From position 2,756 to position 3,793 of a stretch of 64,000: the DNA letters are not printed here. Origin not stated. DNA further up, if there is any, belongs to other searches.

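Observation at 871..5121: Translationally coupled GtrA - GT39 - GT2 - GT39 module: a candidate lipid-carrier-dependent O-glycosylation system with two PMT-like paralogs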

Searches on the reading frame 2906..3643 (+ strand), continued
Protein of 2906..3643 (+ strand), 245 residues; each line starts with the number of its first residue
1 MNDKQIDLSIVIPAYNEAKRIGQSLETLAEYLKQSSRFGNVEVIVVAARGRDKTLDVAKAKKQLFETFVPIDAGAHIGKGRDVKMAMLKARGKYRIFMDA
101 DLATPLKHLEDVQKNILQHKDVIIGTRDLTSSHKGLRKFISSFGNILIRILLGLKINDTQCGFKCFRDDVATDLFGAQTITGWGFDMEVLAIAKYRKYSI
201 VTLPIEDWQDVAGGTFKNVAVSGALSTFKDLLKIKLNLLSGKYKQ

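Call 96: search_solved_structures(query=A3, max_evalue=0.001, show_alignments=1)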
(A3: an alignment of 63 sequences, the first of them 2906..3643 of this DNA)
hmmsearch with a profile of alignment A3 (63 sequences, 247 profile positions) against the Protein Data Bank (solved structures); distinct sequences matched with E-value up to 0.001: 33.
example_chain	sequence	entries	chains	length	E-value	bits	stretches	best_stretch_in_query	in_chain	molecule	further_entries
5mlz_A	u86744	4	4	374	3.3e-20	75.9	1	4-172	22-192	Dolichol monophosphate mannose synthase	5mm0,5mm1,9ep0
5eke_A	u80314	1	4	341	1.7e-14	57.1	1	3-172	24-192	Uncharacterized glycosyltransferase sll0501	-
5ekp_C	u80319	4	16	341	1.7e-14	57.1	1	3-172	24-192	Uncharacterized glycosyltransferase sll0501 | Glycosyltransferase sll0501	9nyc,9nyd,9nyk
9nye_A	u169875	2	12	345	1.8e-14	57.1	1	3-172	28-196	Glycosyltransferase sll0501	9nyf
9hwj_A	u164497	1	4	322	6.3e-12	48.7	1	6-172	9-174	Undecaprenyl-phosphate 4-deoxy-4-formamido-L-arabinose transferase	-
9bhc_C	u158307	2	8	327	5.2e-11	45.7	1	6-172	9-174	Undecaprenyl-phosphate 4-deoxy-4-formamido-L-arabinose transferase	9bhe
8vxh_A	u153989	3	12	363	6.7e-11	45.4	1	6-172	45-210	Undecaprenyl-phosphate 4-deoxy-4-formamido-L-arabinose transferase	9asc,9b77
6yv7_B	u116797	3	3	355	4.4e-10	42.7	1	6-102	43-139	Glycosyl transferase, family 2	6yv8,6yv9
6yv7_A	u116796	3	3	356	4.4e-10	42.7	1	6-102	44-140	Glycosyl transferase, family 2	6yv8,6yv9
2z87_A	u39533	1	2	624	1e-09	41.5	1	7-126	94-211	Chondroitin synthase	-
2z86_A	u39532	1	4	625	1.1e-09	41.4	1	7-126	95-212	Chondroitin synthase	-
5tze_C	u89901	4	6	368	1.4e-09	41.1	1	6-117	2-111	Glycosyl transferase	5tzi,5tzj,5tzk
5tz8_A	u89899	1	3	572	2.6e-09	40.2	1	6-117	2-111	Glycosyl transferase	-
8vh7_A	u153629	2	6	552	6.1e-08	35.7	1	5-119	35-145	Heparosan synthase B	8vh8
8viw_A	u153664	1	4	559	6.3e-08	35.6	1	5-119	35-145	Heparosan synthase B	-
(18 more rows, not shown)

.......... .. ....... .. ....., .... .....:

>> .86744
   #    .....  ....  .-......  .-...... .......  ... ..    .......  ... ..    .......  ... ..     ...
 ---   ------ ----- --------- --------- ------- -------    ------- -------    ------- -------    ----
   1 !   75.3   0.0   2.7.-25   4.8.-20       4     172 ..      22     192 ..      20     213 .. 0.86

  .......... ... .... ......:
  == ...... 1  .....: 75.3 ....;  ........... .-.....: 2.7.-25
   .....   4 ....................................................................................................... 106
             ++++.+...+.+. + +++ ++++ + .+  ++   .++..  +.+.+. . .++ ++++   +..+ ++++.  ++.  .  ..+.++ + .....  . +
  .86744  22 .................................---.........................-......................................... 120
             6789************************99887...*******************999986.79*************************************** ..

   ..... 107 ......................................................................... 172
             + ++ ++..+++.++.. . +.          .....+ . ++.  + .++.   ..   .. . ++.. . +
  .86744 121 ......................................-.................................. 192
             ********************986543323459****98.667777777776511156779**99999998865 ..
